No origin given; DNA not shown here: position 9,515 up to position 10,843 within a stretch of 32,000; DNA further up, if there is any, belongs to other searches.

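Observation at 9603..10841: Single-gene cassette bracketed by a perfect 53-bp duplication of the ung 3' end (Campbell-type insertion footprint, no recombinase)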

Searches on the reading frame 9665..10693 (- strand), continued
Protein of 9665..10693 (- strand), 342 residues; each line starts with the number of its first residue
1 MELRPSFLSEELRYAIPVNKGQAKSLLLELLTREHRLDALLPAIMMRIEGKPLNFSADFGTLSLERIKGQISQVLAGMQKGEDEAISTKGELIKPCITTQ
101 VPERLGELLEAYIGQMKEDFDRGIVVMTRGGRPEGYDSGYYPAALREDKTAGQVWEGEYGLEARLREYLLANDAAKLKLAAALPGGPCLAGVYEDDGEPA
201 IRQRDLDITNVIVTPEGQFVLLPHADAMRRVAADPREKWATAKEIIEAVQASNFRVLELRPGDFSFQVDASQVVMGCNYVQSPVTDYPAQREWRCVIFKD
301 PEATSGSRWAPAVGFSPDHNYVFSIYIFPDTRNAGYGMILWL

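Call 70: find_homologous_proteins(query=A3, max_evalue=1e-20)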
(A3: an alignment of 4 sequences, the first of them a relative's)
Query A3 (4 sequences) (319 aa, profile of the alignment): 3946 proteins with E <= 1e-20 among 8000 candidates; the best 120 are listed.
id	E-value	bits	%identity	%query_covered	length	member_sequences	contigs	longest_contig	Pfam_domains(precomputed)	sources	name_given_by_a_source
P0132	2.2e-201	686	86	100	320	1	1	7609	PF00078.33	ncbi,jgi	ncbi:MAG: RNA-directed DNA polymerase [Oceanicoccus sp.]|jgi:RNA-directed DNA polymerase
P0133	1.2e-194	664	86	100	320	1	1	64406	PF00078.33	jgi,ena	jgi:RNA-directed DNA polymerase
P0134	1.5e-192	657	83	100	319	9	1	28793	PF00078.33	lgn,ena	-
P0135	4.2e-192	656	86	100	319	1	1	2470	PF00078.33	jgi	jgi:RNA-directed DNA polymerase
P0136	6.7e-189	645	87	98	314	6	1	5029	PF00078.33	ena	-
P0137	8.0e-187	638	81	100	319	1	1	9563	PF00078.33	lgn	-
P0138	5.2e-185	633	100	92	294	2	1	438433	PF00078.33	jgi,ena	-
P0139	2.7e-183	627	77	100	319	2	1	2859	PF00078.33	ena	-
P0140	8.1e-183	625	75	99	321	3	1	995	PF00078.33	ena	-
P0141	5.0e-182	623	74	100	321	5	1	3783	PF00078.33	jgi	-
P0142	2.0e-181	621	76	100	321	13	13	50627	PF00078.33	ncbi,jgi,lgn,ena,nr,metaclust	ncbi:hypothetical protein CO045_02470 [Candidatus Peregrinibacteria bacterium CG_4_9_14_0_2_um_filte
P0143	3.3e-181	620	77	100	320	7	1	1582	PF00078.33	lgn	-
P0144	7.0e-181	619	78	100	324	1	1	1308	PF00078.33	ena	-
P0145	1.5e-177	608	76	100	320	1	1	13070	PF00078.33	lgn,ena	-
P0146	2.0e-176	604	75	100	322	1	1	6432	PF00078.33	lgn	-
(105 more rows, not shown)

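Call 76: search_protein_families(library=pfam, proteins=[L014:7726-9405:+, L014:10978-11235:-, L014:11235-11489:-, L014:11591-12352:-, L014:12858-14078:-, L013:8618-9112:+, L013:9269-9601:-, L013:10793-11635:+, L013:11651-12874:+, L013:13033-14847:+], max_evalue=0.001)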
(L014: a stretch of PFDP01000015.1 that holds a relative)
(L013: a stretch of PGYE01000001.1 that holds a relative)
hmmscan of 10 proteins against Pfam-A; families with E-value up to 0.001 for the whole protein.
L014:7726-9405:+ (559 aa): 3 families
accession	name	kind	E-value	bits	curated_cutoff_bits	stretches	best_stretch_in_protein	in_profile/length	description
PF00750.26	tRNA-synt_1d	-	1.6e-84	284.3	23.3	1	88-430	2-349/349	tRNA synthetases class I (R), catalytic domain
PF05746.21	DALR_1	-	1.4e-30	106.2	22.3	1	444-559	1-117/117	DALR anticodon binding domain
PF03485.21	Arg_tRNA_synt_N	-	6.3e-25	88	21.5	1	3-79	8-85/85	Arginyl tRNA synthetase N terminal domain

L014:10978-11235:- (85 aa): 3 families
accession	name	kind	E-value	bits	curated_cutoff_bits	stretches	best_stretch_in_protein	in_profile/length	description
PF06769.20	YoeB_toxin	-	1.1e-06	29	27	1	29-83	24-80/80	YoeB-like toxin of bacterial type II toxin-antitoxin system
PF15781.12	ParE-like_toxin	-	1.3e-05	25.5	28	1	7-82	2-79/87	ParE-like toxin of type II bacterial toxin-antitoxin system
PF05016.21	ParE_toxin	-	7.2e-05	23.7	23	1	6-77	1-80/89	ParE toxin of type II toxin-antitoxin system, parDE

L014:11235-11489:- (84 aa): 1 family
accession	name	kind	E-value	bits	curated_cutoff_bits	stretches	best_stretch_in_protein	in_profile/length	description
PF02604.26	PhdYeFM_antitox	-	1.1e-13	51.1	29.8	1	1-71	1-72/74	Antitoxin Phd_YefM, type II toxin-antitoxin system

L014:11591-12352:- (253 aa): 0 families

L014:12858-14078:- (406 aa): 5 families
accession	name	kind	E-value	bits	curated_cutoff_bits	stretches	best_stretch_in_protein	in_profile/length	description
PF03572.23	Peptidase_S41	-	2.9e-49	167.3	24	1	218-381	1-165/165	Peptidase family S41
PF13180.12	PDZ_2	-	6.5e-12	46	27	1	121-199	2-79/80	PDZ domain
PF17820.7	PDZ_6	-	1.1e-08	35.2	27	1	135-189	2-54/54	PDZ domain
PF00595.29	PDZ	-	3.7e-07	30.9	23.2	1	118-187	8-80/81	PDZ domain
PF22694.1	CtpB_N-like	-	0.00068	20.5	27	0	58-104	38-82/85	Activating protease CtpB N-terminal domain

L013:8618-9112:+ (164 aa): 1 family
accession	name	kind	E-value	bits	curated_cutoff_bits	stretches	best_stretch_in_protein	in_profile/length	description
PF04461.18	DUF520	-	2.7e-49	167.8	23.2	1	5-164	1-161/161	Protein of unknown function (DUF520)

L013:9269-9601:- (110 aa): 1 family
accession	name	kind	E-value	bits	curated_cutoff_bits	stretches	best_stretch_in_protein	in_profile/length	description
PF19617.4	DUF6122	-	3.2e-37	127.5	27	1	9-110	3-102/102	Family of unknown function (DUF6122)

L013:10793-11635:+ (280 aa): 1 family
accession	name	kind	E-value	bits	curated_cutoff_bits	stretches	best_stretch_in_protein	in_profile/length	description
PF14066.11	DUF4256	-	1.3e-24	87.2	27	1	103-277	3-173/173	Protein of unknown function (DUF4256)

L013:11651-12874:+ (407 aa): 1 family
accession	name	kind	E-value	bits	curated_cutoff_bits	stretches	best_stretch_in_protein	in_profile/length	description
PF01180.27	DHO_dh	-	1.9e-61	208.3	27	1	98-386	2-291/291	Dihydroorotate dehydrogenase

L013:13033-14847:+ (604 aa): 1 family
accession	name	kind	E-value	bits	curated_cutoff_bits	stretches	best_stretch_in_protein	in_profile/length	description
PF13597.11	NRDD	-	3.1e-171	571.3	26.2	1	23-576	2-528/562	Anaerobic ribonucleoside-triphosphate reductase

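Call 77: search_protein_families(library=pfam, proteins=[L007:1263-2771:+, L007:4164-4781:+, L007:4791-5666:+, L007:5744-6121:-, L007:6227-6853:-, L022:454-1389:+, L022:1451-2653:-, L010:9237-9590:-, L010:8912-9244:-, L007:636-1220:+], max_evalue=0.001)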
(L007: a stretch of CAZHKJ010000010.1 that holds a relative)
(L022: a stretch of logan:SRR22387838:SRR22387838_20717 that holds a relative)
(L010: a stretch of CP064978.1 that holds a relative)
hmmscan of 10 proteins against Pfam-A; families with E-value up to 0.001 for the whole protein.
L007:1263-2771:+ (502 aa): 0 families

L007:4164-4781:+ (205 aa): 1 family
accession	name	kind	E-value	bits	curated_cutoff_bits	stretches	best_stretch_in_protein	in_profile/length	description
PF04011.17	LemA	-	8.9e-51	172.1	26.2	1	45-197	2-149/149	LemA family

L007:4791-5666:+ (291 aa): 1 family
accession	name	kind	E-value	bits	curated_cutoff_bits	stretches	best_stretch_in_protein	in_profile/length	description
PF04536.20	TPM_phosphatase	-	9.8e-39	132.7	22.1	1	42-159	2-119/125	TPM domain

L007:5744-6121:- (125 aa): 1 family
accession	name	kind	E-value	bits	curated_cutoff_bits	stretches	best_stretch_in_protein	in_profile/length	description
PF00076.28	RRM_1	-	3.6e-23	81.7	20.7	1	6-75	1-69/70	RNA recognition motif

L007:6227-6853:- (208 aa): 2 families
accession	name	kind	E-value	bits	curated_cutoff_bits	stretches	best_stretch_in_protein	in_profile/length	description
PF00881.29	Nitroreductase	-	1e-24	88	23.5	1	8-183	2-167/167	Nitroreductase family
PF14512.11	TM1586_NiRdase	-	0.00036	20.7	27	1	19-60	152-193/215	Putative TM nitroreductase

L022:454-1389:+ (311 aa): 0 families

L022:1451-2653:- (400 aa): 0 families

L010:9237-9590:- (117 aa): 1 family
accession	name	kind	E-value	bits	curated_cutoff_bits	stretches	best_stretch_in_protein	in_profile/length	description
PF18924.5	DUF5674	-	2.2e-38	131.1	27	1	8-112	4-108/109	Protein of unknown function (DUF5674)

L010:8912-9244:- (110 aa): 0 families

L007:636-1220:+ (194 aa): 3 families
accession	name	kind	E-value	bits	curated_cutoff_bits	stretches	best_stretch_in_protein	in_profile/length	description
PF08281.18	Sigma70_r4_2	-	3.3e-14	52.7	25.7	1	134-186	2-54/54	Sigma-70, region 4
PF04542.20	Sigma70_r2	-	1.4e-10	41.3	24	1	38-103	1-66/71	Sigma-70 region 2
PF04545.22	Sigma70_r4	-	2.4e-07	30.6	24.1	1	140-187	2-49/50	Sigma-70, region 4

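Call 84: search_protein_families(library=pfam, proteins=[L011:936-1592:-, L011:1676-2803:-, L011:3064-3336:+, L011:3369-3803:+, L011:71-484:-, L011:472-723:-], max_evalue=0.01)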
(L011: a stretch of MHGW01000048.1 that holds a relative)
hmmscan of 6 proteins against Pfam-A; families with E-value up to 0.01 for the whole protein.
L011:936-1592:- (218 aa): 0 families

L011:1676-2803:- (375 aa): 6 families
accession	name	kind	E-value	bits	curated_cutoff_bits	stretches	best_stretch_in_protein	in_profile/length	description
PF13635.12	DUF4143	-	2.7e-40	138.2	28.1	1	187-343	2-160/160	Domain of unknown function (DUF4143)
PF13173.12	AAA_14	-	2.2e-27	96.1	27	1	17-139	2-128/129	AAA domain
PF13401.12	AAA_22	-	5.8e-06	27.1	27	0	17-41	5-29/130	AAA domain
PF01637.24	ATPase_2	-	0.00021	21.6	33.2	1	15-41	16-44/225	ATPase domain predominantly from Archaea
PF13479.12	AAA_24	-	0.0007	19.9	27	1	17-84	2-75/195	AAA domain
PF03008.20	DUF234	-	0.0072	17.1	22.5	0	284-345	27-92/100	Archaea bacterial proteins of unknown function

L011:3064-3336:+ (90 aa): 4 families
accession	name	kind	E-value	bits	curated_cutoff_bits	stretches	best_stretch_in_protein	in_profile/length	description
PF08279.18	HTH_11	-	0.00013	22.2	25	1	17-55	6-43/55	HTH domain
PF13936.12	HTH_38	-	0.00057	20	27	1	29-49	22-42/44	Helix-turn-helix domain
PF09182.16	PuR_N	-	0.0017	18.7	24.6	1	17-51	10-44/70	Bacterial purine repressor, N-terminal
PF12840.13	HTH_20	-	0.008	16.6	27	0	28-49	19-40/51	Helix-turn-helix domain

L011:3369-3803:+ (144 aa): 1 family
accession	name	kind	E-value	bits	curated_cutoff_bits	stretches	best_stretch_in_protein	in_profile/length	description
PF13310.11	Virulence_RhuM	-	1.8e-46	159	33.7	1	1-123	126-248/252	Virulence protein RhuM family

L011:71-484:- (137 aa): 1 family
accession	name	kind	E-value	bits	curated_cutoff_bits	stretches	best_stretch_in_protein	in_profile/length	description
PF01850.27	PIN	-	1e-15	58.9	23.6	1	12-129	3-117/120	PIN domain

L011:472-723:- (83 aa): 1 family
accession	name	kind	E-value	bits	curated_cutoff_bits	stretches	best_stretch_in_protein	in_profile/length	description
PF04014.23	MazE_antitoxin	-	1.7e-05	25.1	24.7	1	22-50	16-44/48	Antidote-toxin recognition MazE, bacterial antitoxin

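Call 100: search_protein_families(library=pfam, proteins=[L012:16-831:+, L012:1115-1756:-, L012:2173-2853:+, L012:6864-7490:+, L012:6087-6356:-, L012:6462-6749:-, L012:1929-2231:-, L022:454-1389:+, L011:936-1592:-], max_evalue=0.05)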
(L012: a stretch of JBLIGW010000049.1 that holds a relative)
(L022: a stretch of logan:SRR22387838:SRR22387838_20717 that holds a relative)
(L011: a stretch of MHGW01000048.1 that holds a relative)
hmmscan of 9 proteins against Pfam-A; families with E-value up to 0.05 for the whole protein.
L012:16-831:+ (271 aa): 1 family
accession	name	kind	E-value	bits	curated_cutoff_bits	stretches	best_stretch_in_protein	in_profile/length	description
PF05913.16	MupG_C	-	0.041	14.5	24.4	0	65-106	51-92/116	6-phospho-N-acetylmuramidase, C-terminal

L012:1115-1756:- (213 aa): 0 families

L012:2173-2853:+ (226 aa): 0 families

L012:6864-7490:+ (208 aa): 1 family
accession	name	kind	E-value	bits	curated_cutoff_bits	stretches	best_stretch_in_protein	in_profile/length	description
PF02163.28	Peptidase_M50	-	1.1e-11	44.9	27.2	2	6-103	1-100/221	Peptidase family M50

L012:6087-6356:- (89 aa): 0 families

L012:6462-6749:- (95 aa): 1 family
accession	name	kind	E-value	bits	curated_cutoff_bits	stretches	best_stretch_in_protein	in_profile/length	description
PF00830.24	Ribosomal_L28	-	2e-24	85.8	27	1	3-61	1-59/60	Ribosomal L28 family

L012:1929-2231:- (100 aa): 0 families

L022:454-1389:+ (311 aa): 1 family
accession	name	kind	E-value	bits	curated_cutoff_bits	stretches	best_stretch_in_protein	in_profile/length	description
PF01789.22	PsbP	-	0.0063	17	23.5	0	111-146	2-35/155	PsbP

L011:936-1592:- (218 aa): 0 families

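Call 111: search_protein_families(library=pfam, proteins=[L023:7566-8738:+, L023:7316-7507:-, L023:8738-9073:+], max_evalue=0.1)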
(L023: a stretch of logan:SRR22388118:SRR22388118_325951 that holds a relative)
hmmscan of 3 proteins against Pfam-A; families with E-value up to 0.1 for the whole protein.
L023:7566-8738:+ (390 aa): 0 families

L023:7316-7507:- (63 aa): 7 families
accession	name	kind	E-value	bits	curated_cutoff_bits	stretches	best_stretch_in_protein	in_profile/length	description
PF12728.13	HTH_17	-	4.9e-12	46.4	27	1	10-59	2-49/51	Helix-turn-helix domain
PF13411.12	MerR_1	-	1.4e-07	31.9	21.6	1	11-56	2-46/69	MerR HTH family regulatory protein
PF00376.29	MerR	-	1.3e-06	28.5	28.2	1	11-38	1-28/38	MerR family regulatory protein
PF13338.12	AbiEi_4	-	0.0016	19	25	1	6-34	10-37/49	Transcriptional regulator, AbiEi antitoxin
PF13551.12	HTH_29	-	0.0021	18.6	28.1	1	10-31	13-34/64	Winged helix-turn helix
PF13384.12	HTH_23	-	0.0048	17.1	24.6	1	10-30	18-38/50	Homeodomain-like domain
PF13556.12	HTH_30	-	0.017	15.4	27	1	12-28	15-31/59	PucR C-terminal helix-turn-helix domain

L023:8738-9073:+ (112 aa): 0 families

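Call 112: search_protein_representatives(alignment_id=A1)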
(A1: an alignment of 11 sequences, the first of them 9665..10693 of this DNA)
Query: 11 sequences, 337 profile positions. Proteins with E-value up to 0.001 (for the whole library): 102; up to 1e-10: 63; up to 1e-30: 32. The best 102 are listed.
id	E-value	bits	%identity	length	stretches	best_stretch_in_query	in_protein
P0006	2.2e-155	533.6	-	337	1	4-337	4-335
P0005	3.2e-142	490.4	-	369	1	5-337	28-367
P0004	6.6e-138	476.2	-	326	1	14-337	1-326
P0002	1.3e-115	402.9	-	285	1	97-337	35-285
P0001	7.7e-113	393.8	-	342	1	5-337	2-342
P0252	1.1e-96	340.7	-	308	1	46-336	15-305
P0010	2.1e-91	323.3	-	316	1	63-337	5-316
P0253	8.5e-88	311.4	-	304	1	64-337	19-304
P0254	3.5e-87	309.4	-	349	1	38-337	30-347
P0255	2.4e-86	306.7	-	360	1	38-337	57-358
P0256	1.2e-85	304.4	-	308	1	67-337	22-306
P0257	5.3e-84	299.0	-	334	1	63-337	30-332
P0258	5.5e-78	279.2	-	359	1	63-337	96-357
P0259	2.7e-66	240.8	-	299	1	101-337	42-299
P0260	1.0e-58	215.8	-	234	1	171-337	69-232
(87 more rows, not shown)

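Call 114: search_protein_families(library=pfam, alignment_id=A7, max_evalue=0.01)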
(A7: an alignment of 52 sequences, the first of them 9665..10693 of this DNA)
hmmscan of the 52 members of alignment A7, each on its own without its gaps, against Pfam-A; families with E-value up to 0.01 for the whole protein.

A. member 1, window:9665-10693:- (342 aa): 0 families

B. families by the number of members that match (of 52 scanned): 2 families
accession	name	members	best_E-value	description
PF22813.1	TcaA_2nd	1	0.00089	TcaA protein second domain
PF16767.10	KinB_sensor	1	0.0033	Sensor domain of alginate biosynthesis sensor protein KinB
